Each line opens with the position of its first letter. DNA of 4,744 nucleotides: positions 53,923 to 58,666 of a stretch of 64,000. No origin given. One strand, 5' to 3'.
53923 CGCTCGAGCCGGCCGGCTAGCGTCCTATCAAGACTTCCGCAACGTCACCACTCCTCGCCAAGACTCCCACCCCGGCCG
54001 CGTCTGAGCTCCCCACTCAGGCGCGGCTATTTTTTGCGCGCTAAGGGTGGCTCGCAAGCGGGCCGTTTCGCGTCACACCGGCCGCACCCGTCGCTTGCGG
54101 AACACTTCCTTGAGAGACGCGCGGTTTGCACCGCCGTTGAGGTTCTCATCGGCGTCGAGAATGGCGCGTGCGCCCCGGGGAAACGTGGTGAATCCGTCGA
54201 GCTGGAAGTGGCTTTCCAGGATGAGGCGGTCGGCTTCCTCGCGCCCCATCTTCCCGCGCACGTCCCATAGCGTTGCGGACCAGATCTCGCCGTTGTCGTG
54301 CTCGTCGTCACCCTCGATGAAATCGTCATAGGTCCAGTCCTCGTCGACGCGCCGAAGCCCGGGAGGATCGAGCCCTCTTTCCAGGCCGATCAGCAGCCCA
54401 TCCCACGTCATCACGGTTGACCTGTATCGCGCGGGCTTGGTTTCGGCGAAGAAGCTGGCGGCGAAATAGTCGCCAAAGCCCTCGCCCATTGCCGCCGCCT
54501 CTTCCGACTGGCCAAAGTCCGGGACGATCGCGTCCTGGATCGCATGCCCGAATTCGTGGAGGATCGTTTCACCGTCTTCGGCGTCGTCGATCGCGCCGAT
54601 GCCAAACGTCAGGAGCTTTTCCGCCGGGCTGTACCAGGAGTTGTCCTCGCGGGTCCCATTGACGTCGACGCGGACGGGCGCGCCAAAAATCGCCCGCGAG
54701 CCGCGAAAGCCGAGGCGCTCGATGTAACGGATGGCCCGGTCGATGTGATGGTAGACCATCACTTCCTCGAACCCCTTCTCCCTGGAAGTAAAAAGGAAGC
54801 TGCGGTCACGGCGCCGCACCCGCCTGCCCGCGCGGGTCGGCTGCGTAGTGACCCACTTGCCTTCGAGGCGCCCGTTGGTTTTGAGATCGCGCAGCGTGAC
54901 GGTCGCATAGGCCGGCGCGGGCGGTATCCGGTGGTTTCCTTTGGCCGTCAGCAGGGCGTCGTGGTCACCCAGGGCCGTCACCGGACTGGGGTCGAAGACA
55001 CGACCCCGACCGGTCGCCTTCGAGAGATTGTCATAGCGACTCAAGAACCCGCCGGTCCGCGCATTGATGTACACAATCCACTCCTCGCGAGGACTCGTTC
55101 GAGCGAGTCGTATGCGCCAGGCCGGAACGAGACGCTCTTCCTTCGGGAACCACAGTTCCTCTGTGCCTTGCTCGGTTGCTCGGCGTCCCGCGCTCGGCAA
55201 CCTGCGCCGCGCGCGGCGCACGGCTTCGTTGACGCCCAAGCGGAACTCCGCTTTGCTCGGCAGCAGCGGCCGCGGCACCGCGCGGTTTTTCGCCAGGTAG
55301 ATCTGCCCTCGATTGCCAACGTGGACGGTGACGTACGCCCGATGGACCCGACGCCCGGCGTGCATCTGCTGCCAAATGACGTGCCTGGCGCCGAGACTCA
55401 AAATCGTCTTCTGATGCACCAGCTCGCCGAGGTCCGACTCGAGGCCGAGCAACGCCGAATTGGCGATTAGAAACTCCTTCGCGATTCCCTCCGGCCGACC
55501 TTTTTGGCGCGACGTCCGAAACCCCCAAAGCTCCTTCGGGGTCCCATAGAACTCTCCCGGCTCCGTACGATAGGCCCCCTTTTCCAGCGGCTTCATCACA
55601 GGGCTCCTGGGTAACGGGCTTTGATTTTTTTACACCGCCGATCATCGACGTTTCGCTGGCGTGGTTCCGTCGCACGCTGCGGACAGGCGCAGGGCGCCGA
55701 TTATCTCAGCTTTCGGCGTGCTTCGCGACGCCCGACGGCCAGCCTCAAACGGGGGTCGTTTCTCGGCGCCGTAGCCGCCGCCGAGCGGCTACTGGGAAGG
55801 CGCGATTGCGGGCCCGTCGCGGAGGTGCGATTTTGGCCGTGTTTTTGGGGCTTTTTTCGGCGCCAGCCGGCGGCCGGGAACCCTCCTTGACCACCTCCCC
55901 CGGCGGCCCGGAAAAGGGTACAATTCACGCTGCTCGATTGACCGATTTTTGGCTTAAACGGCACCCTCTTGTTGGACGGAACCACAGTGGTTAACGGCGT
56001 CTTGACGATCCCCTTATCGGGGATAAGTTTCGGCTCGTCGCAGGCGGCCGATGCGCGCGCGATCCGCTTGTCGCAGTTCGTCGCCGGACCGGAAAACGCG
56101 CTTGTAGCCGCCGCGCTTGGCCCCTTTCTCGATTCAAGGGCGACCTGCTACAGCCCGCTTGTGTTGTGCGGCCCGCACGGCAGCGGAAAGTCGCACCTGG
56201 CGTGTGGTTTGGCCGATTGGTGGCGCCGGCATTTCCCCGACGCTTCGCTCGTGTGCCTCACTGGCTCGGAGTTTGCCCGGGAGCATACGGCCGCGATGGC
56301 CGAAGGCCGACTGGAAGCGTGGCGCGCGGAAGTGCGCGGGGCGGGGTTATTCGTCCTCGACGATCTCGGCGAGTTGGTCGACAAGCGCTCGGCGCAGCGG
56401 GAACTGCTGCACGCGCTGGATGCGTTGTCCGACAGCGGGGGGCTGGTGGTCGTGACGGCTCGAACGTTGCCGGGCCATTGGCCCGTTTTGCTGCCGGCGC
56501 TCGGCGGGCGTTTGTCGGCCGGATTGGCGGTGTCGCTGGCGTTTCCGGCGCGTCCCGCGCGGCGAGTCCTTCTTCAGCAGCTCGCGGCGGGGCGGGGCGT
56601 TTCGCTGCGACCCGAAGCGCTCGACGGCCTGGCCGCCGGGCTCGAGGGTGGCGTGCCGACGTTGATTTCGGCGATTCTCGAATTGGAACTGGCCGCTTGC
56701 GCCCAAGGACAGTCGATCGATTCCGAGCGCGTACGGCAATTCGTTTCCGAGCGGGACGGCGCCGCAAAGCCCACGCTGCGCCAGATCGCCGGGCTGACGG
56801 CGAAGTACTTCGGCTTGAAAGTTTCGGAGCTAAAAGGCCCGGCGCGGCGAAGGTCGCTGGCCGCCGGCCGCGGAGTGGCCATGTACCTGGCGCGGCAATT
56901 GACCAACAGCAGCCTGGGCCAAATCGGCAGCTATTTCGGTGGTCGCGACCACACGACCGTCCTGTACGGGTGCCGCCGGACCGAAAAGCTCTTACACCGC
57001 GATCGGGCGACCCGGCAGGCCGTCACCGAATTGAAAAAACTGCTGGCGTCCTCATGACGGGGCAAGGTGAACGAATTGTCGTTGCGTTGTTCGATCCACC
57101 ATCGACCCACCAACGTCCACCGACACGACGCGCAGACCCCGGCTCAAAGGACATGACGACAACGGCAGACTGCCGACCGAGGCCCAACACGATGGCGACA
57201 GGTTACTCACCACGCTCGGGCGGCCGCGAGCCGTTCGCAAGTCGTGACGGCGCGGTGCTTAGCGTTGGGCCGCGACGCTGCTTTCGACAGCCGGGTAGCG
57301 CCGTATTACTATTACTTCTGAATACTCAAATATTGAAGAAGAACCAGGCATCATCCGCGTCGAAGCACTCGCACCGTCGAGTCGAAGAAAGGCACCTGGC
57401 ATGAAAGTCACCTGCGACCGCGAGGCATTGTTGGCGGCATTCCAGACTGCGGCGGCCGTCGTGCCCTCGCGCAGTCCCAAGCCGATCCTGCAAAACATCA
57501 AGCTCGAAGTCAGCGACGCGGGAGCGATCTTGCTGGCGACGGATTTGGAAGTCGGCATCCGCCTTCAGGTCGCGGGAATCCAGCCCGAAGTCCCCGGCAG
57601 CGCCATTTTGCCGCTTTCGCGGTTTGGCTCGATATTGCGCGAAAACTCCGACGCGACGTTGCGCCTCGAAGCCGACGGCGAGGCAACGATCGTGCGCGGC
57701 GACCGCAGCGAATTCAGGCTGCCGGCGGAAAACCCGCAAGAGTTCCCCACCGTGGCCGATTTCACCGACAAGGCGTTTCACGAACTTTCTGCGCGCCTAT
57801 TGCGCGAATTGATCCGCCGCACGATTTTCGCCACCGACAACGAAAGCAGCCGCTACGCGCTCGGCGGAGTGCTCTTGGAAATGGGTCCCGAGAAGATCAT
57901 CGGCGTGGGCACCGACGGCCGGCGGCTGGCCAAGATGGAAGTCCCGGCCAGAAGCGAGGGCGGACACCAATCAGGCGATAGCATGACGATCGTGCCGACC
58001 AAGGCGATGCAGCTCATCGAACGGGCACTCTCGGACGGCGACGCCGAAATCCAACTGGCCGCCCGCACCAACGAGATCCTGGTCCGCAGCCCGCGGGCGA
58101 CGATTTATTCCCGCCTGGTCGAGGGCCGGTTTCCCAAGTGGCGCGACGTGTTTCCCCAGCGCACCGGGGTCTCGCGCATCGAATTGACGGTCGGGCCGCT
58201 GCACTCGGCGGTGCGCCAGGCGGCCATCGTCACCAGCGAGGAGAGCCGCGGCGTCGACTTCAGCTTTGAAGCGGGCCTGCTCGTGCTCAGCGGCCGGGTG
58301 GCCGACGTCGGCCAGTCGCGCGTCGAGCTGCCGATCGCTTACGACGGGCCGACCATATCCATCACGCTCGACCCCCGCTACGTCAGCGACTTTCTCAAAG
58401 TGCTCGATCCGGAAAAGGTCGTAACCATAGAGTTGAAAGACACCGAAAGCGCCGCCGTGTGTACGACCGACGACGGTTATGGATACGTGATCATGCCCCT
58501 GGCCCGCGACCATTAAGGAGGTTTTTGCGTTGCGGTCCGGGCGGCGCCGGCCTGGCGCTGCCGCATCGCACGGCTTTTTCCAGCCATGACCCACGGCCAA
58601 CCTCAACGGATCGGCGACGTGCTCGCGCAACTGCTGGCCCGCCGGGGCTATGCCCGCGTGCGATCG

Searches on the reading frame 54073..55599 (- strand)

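Call 11: search_protein_families(library=pfam, proteins=[window:54073-55599:-])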
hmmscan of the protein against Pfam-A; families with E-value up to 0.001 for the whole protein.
window:54073-55599:- (508 aa): 2 families
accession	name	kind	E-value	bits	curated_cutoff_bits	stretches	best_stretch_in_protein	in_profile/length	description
PF02128.21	Peptidase_M36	-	9.4e-11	42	23.3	1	342-503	179-362/368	Fungalysin metallopeptidase (M36)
PF07504.19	FTP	-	0.00032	20.9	21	1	67-104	11-48/51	Fungalysin/Thermolysin Propeptide Motif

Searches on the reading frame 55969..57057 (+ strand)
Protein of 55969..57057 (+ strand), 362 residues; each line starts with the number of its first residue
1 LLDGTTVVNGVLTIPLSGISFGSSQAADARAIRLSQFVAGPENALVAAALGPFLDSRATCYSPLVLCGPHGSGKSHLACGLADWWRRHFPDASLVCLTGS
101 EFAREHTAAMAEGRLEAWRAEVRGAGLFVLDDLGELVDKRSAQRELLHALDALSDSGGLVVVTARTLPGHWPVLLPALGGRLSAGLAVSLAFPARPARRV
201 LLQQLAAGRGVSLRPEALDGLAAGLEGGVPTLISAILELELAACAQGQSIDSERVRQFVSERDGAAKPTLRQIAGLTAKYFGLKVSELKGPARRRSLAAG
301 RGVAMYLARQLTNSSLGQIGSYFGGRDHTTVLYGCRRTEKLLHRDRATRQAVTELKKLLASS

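Call 11: search_protein_families(library=pfam, proteins=[window:55969-57057:+])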
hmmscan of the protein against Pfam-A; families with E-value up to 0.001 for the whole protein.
window:55969-57057:+ (362 aa): 6 families
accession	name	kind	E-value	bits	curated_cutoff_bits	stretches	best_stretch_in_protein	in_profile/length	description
PF08299.17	Bac_DnaA_C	-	1e-23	83.5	31.5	1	272-337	3-68/69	Bacterial dnaA protein helix-turn-helix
PF00308.24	Bac_DnaA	-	3.9e-19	69.9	23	1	35-188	8-161/162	Bacterial DnaA ATPAse domain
PF01695.23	IstB_IS21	-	4.2e-07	30.1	24.1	1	64-172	95-200/238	IstB-like ATP binding protein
PF00004.35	AAA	-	6.9e-06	27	21.2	1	65-168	2-111/131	ATPase family associated with various cellular activities (AAA)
PF05729.18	NACHT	-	0.00012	22.4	26.7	0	63-141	2-98/167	NACHT domain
PF13481.12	AAA_25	-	0.00081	19.5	27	0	64-153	36-137/195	AAA domain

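Call 33: find_related_loci(query=window:55969-57057:+, collection=metagenome_contigs, flank=4000)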
Query window:55969-57057:+ (362 aa) in metagenome_contigs; peptide patterns used: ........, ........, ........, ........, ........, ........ (x = any residue, [..] = any of these).
600 stretches matched a pattern (row limit reached: there are more); 447 encode a relative of the query (tblastn E <= 1e-3); the best 80 are kept; 80 distinct loci.
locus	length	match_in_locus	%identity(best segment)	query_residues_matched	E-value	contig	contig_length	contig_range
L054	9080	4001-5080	54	3-362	3e-114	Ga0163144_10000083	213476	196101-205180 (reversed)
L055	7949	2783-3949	50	3-362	2e-103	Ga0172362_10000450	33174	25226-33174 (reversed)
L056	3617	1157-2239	50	2-361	6e-101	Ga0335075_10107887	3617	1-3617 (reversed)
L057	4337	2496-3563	47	7-360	7e-91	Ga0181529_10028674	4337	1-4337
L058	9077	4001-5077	46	1-357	3e-90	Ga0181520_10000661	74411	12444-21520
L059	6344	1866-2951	43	3-360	4e-89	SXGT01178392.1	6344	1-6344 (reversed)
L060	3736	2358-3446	45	3-362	1e-89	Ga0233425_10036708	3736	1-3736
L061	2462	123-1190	45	3-356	7e-90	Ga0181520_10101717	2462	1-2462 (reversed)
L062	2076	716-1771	45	4-355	2e-89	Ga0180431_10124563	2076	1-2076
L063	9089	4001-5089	44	3-362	9e-86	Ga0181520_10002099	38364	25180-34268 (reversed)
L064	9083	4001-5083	42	3-356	4e-83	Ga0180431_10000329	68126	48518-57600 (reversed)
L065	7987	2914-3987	45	7-361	5e-82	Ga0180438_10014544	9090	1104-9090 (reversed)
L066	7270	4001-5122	43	13-360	2e-81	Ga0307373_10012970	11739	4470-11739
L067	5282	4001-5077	45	3-360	6e-79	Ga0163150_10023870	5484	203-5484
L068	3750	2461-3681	41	3-360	1e-77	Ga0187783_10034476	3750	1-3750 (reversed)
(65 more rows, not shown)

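Call 52: find_homologous_proteins(query=window:55969-57057:+, max_evalue=1e-60)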
Query window:55969-57057:+ (362 aa): 290 proteins with E <= 1e-60 among 8000 candidates; the best 120 are listed.
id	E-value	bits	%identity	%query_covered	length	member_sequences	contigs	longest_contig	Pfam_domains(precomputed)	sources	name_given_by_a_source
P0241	5.8e-226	767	100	98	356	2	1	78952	PF01695.24,PF00308.25,PF08299.18,PF00004.36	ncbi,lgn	ncbi:MAG: helix-turn-helix domain-containing protein [Pirellulales bacterium]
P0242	2.4e-177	607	79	98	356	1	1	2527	PF01695.24,PF00308.25,PF05729.19,PF08299.18,PF00004.36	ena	-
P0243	3.6e-171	587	76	98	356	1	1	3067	PF01695.24,PF00308.25,PF05729.19,PF08299.18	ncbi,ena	-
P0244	4.5e-171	587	77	98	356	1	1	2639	PF01695.24,PF00308.25,PF05729.19,PF08299.18,PF00004.36,PF13191.13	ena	-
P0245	3.5e-163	561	74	98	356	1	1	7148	PF01695.24,PF00308.25,PF05729.19,PF08299.18,PF00004.36,PF13191.13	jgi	jgi:chromosomal replication initiator protein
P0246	2.4e-153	528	71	100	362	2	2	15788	PF01695.24,PF00308.25,PF08299.18,PF00004.36,PF13191.13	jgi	jgi:chromosomal replication initiator protein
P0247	4.0e-153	528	71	98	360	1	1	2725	PF01695.24,PF00308.25,PF08299.18,PF00004.36,PF13191.13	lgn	-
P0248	2.6e-151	522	70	91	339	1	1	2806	PF01695.24,PF00308.25,PF08299.18,PF13191.13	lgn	-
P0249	4.1e-148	511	70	98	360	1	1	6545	PF01695.24,PF00308.25,PF05729.19,PF08299.18,PF00004.36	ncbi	ncbi:MAG: DnaA/Hda family protein [Pirellulales bacterium]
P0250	1.4e-145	503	69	100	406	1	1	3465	PF01695.24,PF00308.25,PF08299.18,PF13191.13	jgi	jgi:chromosomal replication initiator protein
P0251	8.2e-145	500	67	98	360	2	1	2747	PF01695.24,PF00308.25,PF05729.19,PF08299.18,PF00004.36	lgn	-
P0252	9.5e-143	494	68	98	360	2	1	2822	PF01695.24,PF00308.25,PF08299.18,PF00004.36,PF13191.13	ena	-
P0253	3.4e-141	488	66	99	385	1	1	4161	PF01695.24,PF00308.25,PF08299.18,PF00004.36,PF13191.13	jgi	jgi:chromosomal replication initiator protein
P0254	6.8e-139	481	66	98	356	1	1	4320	PF01695.24,PF00308.25,PF08299.18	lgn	-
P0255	1.2e-135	470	64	98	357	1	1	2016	PF01695.24,PF00308.25,PF05729.19,PF08299.18,PF00004.36,PF13191.13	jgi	jgi:chromosomal replication initiator protein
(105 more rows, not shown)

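Call 53: find_encoding_contigs(protein=P0242, flank=3000, max_places=2)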
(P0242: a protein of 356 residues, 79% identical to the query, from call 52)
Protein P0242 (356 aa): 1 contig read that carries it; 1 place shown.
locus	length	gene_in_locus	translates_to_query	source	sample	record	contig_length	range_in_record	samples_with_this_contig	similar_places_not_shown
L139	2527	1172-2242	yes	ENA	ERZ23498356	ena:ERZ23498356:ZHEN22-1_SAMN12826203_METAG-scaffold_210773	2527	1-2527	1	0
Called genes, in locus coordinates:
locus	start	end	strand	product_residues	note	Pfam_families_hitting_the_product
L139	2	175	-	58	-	?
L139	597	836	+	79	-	-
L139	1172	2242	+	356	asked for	PF00308:Bac_DnaA, PF01695:IstB_IS21, PF05729:NACHT (weak), PF00004:AAA (weak), PF08299:Bac_DnaA_C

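Call 54: find_encoding_contigs(protein=P0245, flank=6000, max_places=2)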
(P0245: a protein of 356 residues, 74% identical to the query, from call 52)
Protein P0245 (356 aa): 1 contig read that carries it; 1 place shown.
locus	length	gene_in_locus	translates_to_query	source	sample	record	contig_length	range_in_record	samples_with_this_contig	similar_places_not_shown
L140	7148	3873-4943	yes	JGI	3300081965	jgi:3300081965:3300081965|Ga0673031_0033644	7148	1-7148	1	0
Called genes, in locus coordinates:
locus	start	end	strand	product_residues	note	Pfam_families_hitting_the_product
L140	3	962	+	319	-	?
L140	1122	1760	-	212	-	PF04239:DUF421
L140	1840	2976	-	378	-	PF01408:GFO_IDH_MocA, PF02894:GFO_IDH_MocA_C, PF22725:GFO_IDH_MocA_C3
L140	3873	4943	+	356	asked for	PF00308:Bac_DnaA, PF13191:AAA_16, PF01695:IstB_IS21 (weak), PF05729:NACHT (faint), PF00004:AAA (weak), PF08299:Bac_DnaA_C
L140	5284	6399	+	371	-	PF00712:DNA_pol3_beta, PF02767:DNA_pol3_beta_2, PF02768:DNA_pol3_beta_3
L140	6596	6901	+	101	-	PF05258:DciA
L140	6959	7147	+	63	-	?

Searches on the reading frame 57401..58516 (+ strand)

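Call 29: search_protein_families(library=pfam, proteins=[window:57401-58516:+])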
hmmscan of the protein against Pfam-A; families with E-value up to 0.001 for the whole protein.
window:57401-58516:+ (371 aa): 3 families
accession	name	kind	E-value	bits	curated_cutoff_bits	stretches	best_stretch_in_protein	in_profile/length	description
PF00712.24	DNA_pol3_beta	-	9.8e-27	93.9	24.4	1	1-118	1-119/120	DNA polymerase III beta subunit, N-terminal domain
PF02767.21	DNA_pol3_beta_2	-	7.7e-21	75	27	1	129-246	2-116/116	DNA polymerase III beta subunit, central domain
PF02768.20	DNA_pol3_beta_3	-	7.2e-13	48.9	27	1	250-367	3-120/121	DNA polymerase III beta subunit, C-terminal domain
